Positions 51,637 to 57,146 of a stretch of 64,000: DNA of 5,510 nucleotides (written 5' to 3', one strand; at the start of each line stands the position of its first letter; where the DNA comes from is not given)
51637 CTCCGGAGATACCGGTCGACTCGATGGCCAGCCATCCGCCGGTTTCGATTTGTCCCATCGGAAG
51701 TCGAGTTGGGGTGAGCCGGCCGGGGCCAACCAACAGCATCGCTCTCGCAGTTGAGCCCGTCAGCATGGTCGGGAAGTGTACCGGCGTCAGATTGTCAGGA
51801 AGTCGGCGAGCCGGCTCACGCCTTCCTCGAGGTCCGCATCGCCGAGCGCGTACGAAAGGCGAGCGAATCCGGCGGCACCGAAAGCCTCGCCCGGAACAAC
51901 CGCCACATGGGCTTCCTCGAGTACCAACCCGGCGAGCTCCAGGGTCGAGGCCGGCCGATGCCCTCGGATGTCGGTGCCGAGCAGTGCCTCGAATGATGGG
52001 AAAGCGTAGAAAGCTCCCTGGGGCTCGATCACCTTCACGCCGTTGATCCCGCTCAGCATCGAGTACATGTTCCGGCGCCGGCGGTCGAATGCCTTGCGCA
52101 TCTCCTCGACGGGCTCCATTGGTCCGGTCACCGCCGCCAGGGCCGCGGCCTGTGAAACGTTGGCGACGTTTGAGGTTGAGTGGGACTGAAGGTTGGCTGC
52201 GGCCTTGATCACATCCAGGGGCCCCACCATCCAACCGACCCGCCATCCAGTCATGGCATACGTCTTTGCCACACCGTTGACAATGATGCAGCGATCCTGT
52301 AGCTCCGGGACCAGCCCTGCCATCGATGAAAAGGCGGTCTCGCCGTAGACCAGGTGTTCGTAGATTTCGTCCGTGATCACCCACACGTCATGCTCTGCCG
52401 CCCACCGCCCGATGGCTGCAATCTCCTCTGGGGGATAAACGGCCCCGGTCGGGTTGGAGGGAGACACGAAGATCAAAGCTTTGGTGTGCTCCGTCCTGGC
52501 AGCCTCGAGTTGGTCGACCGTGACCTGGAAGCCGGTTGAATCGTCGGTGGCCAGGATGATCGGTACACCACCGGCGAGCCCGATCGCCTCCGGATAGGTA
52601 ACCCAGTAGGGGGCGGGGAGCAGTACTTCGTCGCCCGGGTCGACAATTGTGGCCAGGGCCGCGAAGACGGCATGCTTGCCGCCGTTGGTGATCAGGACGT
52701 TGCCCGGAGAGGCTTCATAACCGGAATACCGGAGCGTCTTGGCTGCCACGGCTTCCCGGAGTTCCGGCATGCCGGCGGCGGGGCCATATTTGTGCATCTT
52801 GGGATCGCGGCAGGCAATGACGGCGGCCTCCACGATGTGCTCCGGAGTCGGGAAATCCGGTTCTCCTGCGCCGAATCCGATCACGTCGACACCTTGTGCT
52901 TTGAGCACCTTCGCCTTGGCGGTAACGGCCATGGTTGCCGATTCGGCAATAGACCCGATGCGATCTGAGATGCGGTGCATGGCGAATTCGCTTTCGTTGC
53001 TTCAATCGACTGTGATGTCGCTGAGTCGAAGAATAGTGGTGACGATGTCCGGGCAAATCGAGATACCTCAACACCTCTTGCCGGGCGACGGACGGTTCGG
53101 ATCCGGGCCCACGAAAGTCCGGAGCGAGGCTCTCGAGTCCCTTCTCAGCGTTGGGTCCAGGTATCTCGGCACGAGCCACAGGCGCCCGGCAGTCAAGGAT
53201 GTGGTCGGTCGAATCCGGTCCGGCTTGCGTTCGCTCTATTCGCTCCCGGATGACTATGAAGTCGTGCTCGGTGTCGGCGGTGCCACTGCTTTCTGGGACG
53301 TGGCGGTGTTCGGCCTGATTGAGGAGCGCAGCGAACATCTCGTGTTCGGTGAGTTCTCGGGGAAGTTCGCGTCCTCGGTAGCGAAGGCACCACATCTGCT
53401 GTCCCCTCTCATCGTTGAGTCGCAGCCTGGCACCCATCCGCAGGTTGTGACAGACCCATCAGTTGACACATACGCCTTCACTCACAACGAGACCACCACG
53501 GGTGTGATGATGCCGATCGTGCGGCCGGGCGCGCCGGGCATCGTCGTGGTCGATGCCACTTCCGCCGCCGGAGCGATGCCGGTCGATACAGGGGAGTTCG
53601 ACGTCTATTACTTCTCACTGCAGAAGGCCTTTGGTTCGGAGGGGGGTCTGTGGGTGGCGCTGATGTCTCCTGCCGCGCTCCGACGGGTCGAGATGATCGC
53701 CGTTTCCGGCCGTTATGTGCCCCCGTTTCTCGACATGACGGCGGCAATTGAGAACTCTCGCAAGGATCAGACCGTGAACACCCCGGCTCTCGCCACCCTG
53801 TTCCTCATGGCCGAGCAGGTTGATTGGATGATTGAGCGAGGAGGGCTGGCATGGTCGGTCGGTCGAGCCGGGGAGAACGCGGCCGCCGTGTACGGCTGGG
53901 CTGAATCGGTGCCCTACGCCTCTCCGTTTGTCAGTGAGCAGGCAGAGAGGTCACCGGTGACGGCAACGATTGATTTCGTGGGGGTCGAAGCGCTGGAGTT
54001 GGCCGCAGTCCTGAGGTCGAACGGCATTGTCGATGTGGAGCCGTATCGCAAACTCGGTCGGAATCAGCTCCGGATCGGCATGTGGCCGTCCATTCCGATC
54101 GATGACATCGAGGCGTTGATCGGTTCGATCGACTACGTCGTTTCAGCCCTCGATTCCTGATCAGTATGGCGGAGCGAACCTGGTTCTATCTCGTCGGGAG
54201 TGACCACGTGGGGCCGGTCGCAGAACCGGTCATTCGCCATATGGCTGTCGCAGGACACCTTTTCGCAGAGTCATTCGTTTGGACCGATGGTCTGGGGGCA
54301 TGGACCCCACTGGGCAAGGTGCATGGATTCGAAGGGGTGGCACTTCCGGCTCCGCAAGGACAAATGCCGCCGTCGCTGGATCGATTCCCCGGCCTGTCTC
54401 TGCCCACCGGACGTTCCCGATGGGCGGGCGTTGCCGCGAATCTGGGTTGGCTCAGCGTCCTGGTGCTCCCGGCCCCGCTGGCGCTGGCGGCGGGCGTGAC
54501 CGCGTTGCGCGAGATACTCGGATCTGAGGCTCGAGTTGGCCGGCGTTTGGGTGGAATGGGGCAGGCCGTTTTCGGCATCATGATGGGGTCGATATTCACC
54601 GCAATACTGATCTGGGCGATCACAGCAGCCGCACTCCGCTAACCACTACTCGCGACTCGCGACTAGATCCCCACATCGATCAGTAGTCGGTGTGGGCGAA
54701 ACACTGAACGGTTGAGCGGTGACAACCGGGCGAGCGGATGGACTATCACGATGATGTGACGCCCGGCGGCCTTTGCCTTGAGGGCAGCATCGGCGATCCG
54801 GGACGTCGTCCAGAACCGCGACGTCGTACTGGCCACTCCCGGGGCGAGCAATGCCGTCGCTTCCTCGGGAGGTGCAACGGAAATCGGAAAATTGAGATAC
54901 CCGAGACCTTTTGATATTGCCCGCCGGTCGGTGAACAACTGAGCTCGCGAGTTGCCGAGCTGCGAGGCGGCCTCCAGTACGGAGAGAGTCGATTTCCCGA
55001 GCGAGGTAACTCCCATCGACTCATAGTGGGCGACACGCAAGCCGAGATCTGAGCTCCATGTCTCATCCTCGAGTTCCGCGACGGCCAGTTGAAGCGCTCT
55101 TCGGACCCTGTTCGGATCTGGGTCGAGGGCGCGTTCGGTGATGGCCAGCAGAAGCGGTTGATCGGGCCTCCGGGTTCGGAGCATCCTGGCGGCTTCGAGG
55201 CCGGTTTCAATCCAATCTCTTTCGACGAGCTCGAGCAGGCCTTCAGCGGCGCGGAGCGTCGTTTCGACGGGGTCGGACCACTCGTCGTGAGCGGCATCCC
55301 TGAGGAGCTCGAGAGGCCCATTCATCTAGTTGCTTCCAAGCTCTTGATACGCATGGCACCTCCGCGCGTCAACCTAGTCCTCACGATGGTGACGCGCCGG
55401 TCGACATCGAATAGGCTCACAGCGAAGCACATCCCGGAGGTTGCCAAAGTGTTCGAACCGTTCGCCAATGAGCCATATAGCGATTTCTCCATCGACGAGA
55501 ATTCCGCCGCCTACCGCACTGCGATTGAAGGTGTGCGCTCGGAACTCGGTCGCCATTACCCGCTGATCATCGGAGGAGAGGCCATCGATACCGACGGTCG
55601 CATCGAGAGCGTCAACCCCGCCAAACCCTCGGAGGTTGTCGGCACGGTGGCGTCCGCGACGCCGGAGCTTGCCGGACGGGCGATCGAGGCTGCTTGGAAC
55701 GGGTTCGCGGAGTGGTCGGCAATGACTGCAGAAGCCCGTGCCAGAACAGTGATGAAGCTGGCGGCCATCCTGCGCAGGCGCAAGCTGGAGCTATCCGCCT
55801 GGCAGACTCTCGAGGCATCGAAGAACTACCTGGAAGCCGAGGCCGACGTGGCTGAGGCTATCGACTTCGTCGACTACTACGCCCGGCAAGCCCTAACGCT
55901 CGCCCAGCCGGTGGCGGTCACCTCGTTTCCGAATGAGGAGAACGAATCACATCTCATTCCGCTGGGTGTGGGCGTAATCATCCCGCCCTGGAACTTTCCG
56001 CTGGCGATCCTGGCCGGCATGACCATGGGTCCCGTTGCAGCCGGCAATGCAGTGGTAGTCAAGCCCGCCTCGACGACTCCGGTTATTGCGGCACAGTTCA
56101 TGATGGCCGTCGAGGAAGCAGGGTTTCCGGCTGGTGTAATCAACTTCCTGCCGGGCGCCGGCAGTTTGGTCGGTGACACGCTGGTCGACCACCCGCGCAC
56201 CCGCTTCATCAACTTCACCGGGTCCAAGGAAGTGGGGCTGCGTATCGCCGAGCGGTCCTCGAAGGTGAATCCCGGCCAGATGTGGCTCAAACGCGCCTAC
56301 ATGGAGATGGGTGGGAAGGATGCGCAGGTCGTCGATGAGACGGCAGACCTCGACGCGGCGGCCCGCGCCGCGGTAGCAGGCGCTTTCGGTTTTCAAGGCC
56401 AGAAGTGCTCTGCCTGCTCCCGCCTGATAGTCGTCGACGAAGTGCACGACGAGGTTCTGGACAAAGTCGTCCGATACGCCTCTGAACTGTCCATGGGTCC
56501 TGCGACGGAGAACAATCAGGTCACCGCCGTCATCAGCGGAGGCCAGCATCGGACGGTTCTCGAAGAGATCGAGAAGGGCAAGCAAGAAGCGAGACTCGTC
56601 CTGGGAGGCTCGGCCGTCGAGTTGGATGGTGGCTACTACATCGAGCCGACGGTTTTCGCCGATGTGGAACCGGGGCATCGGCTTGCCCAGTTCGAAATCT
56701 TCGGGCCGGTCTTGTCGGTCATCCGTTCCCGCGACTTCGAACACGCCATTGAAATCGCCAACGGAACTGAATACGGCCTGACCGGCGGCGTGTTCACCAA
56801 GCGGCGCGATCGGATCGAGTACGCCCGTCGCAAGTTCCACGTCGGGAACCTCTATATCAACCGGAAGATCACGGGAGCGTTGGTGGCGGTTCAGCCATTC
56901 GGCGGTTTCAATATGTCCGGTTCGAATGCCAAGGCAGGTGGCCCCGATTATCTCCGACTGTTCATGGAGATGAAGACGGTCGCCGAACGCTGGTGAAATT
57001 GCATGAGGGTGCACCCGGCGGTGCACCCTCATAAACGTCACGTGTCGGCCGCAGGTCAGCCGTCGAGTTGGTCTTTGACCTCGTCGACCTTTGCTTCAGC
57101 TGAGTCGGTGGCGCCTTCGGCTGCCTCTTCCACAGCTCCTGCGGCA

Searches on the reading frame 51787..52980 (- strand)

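Call 29: search_protein_families(library=pfam, proteins=[window:51787-52980:-], max_evalue=0.0001)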
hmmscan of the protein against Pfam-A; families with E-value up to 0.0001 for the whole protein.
window:51787-52980:- (397 aa): 2 families
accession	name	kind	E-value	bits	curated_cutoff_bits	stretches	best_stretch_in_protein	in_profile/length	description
PF00155.27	Aminotran_1_2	-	1.5e-75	255.1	19.7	1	32-391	2-361/361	Aminotransferase class I and II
PF01041.23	DegT_DnrJ_EryC1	-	4.8e-08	33.1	19.8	1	95-204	42-145/360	DegT/DnrJ/EryC1/StrS aminotransferase family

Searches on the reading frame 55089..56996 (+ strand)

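Call 29: search_protein_families(library=pfam, proteins=[window:55089-56996:+], max_evalue=0.0001)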
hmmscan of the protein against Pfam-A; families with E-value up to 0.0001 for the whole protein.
window:55089-56996:+ (635 aa): 1 family
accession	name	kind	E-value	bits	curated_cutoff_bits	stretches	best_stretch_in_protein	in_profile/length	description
PF00171.27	Aldedh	-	1.4e-142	476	23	1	170-631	7-461/461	Aldehyde dehydrogenase family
